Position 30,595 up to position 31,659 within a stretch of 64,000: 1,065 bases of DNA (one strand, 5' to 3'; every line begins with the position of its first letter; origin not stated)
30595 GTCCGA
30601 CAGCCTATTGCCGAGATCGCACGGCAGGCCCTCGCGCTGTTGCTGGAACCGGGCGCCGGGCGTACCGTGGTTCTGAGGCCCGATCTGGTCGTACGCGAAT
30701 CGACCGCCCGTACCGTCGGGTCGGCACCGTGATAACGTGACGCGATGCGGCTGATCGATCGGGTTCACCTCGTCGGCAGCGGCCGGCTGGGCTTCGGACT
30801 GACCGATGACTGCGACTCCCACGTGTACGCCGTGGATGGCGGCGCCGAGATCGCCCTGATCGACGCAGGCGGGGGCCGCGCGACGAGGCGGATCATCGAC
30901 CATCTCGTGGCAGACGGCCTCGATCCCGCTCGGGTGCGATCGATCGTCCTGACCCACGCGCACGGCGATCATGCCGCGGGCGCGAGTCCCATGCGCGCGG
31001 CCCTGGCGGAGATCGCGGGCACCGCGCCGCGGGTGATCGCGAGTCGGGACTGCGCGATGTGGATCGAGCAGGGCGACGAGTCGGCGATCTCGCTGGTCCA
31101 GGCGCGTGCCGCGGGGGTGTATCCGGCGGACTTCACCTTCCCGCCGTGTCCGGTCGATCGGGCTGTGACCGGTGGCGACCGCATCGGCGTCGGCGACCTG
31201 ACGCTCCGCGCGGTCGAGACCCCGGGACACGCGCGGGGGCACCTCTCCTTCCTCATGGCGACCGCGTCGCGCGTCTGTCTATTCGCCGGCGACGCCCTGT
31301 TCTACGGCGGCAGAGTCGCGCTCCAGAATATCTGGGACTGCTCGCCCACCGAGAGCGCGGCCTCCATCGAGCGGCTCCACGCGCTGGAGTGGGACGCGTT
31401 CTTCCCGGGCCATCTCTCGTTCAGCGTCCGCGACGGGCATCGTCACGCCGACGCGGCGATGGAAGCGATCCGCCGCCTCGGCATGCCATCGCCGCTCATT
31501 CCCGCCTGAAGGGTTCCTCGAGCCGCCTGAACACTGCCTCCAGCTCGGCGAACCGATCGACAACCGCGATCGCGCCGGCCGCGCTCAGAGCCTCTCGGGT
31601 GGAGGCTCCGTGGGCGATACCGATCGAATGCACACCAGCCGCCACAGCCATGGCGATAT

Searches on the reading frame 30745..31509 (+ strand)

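Call 33: search_protein_families(library=pfam, proteins=[window:30745-31509:+], max_evalue=0.0001)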
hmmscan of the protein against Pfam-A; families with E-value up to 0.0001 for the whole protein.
window:30745-31509:+ (254 aa): 2 families
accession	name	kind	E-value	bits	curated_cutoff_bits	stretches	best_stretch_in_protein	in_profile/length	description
PF00753.33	Lactamase_B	-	7.1e-20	72.2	22.7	1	21-223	2-196/196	Metallo-beta-lactamase superfamily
PF12706.13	Lactamase_B_2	-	8.6e-08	32.4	27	1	38-248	4-192/200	Beta-lactamase superfamily domain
